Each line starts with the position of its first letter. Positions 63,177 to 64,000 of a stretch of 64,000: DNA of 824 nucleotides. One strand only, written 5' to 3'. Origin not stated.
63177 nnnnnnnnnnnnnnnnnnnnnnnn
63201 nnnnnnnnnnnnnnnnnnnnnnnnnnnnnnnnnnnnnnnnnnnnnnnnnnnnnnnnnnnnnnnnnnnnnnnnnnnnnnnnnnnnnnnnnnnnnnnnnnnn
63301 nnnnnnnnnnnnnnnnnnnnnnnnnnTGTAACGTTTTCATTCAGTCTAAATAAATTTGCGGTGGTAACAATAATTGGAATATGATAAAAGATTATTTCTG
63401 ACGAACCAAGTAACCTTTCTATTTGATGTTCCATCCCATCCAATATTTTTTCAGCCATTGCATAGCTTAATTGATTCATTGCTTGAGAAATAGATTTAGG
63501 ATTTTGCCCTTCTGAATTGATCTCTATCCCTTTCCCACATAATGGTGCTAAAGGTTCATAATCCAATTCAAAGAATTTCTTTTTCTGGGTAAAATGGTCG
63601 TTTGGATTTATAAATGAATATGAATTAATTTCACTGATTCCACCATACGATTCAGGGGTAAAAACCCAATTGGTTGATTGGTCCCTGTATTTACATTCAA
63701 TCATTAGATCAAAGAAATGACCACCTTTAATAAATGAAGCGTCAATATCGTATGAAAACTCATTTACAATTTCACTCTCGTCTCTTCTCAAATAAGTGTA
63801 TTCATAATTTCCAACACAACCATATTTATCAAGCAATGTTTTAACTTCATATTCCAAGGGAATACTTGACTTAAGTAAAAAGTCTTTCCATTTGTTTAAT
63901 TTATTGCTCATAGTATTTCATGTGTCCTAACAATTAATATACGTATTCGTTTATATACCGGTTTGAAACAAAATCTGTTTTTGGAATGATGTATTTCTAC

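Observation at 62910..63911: Single-gene cassette encoding a PD-(D/E)xK nuclease-like protein with an unknown C-terminal domain (candidate defence gene)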

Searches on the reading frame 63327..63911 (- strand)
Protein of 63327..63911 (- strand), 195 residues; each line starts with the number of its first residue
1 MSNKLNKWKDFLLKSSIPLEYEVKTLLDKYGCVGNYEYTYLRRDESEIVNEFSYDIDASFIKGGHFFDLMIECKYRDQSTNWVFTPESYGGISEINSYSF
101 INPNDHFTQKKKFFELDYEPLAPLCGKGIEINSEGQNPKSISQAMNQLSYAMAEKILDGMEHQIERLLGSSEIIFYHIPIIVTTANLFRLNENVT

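Call 70: predict_structure(alignment_id=A4)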
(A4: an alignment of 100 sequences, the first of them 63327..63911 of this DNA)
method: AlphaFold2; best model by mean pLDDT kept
length: 195 residues; sequences in the alignment: 100
mean_pLDDT: 94.2   pTM: 0.88
mean pLDDT of the five models: 94.2, 94.0, 93.0, 91.9, 91.7
residues with pLDDT >= 90: 172; 70-90: 20; 50-70: 3; < 50: 0
segments of 3 or more residues with pLDDT < 50: none
pLDDT, mean of each block of 10 residues (from residue 1): 76 94 98 97 95 98 96 97 96 90 95 87 96 96 97 96 94 96 98 92
secondary structure, 60 per line:
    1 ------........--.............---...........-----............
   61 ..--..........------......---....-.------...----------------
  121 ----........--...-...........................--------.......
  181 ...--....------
elements in order: H7-14 H17-29 E33-43 E49-62 E65-74 E81-86 E102-104 E125-132 E135-137 H139-165 E174-183 E186-189

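Call 72: fold_search(model_id=the predicted structure, library=pdb)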
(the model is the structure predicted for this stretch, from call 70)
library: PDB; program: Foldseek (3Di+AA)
matches with E <= 10: 445; with E <= 0.001: 0
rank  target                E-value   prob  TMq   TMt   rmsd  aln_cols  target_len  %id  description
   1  9dou_A                2.9e-02  0.66  0.25  0.08   8.5       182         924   10  Taeniopygia guttata R2 retrotransposon (R2Tg) initiating target-primed reverse transcription (released 2025-05-21)
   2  9nl2_A                3.1e-01  0.63  0.22  0.05   5.9        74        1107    8  Structure of R2 retrotransposon protein from Platysternon megacephalum initiating target-primed reverse transcription (released 2025-06-18)
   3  8iby_C                3.3e-01  0.63  0.21  0.06   6.2        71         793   11  Structure of R2 with 5'ORF (released 2023-09-20)
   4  1zp7_A                3.7e-01  0.13  0.16  0.19   5.1        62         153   22  The structure of Bacillus subtilis RecU Holliday junction resolvase and its role in substrate selection and sequence s (released 2005-09-20)
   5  2a4o                  4.5e-01  0.51  0.13  0.12   2.5        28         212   11  Dual modes of modification of Hepatitis A virus 3C protease by a serine derived beta-lactone: selective crytstallization (released 2005-12-27)
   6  8qyj_L                5.1e-01  0.10  0.17  0.25  10.1       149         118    8  Human 20S proteasome assembly structure 1 (released 2024-02-21)
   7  6rim_G                7.0e-01  0.18  0.14  0.07   4.1        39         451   10  Crystal structure of the catalytic domain of the Weissela oryzae botulinum like toxin (released 2019-05-29)
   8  5wig_A                9.7e-01  0.15  0.12  0.10   3.7        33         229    9  Structure of New Delhi Metallo-Beta-lactamase 4 (NDM-4) (released 2017-10-18)
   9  6ogo_A                9.7e-01  0.13  0.12  0.10   3.5        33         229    9  Crystal structure of NDM-9 metallo-beta-lactamase (released 2020-04-15)
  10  5act_B                9.7e-01  0.12  0.12  0.11   4.5        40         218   10  W228S-Investigation of the impact from residues W228 and Y233 in the metallo-beta-lactamase GIM-1 (released 2015-12-23)
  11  7aez                  1.0e+00  0.14  0.12  0.10   3.7        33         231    9  Crystal structure of the metallo-beta-lactamase NDM-7 with 407 (released 2021-10-06)
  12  5o2f_A                1.0e+00  0.13  0.12  0.10   3.5        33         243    9  Crystal structure of NDM-1 in complex with hydrolyzed ampicillin - new refinement (released 2018-12-26)
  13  4gyq_B                1.1e+00  0.14  0.12  0.11   4.4        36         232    8  Crystal Structure of New Delhi Metallo-beta-Lactamase-1 D223A mutant from Klebsiella pneumoniae (released 2012-09-26)
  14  6jkb_A                1.1e+00  0.14  0.12  0.10   3.4        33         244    9  Crystal structure of metallo-beta-lactamse, NDM-1, in complex with hydrolyzed ampicillin (released 2020-03-25)
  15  6rim_A                1.2e+00  0.14  0.14  0.07   4.1        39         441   10  Crystal structure of the catalytic domain of the Weissela oryzae botulinum like toxin (released 2019-05-29)
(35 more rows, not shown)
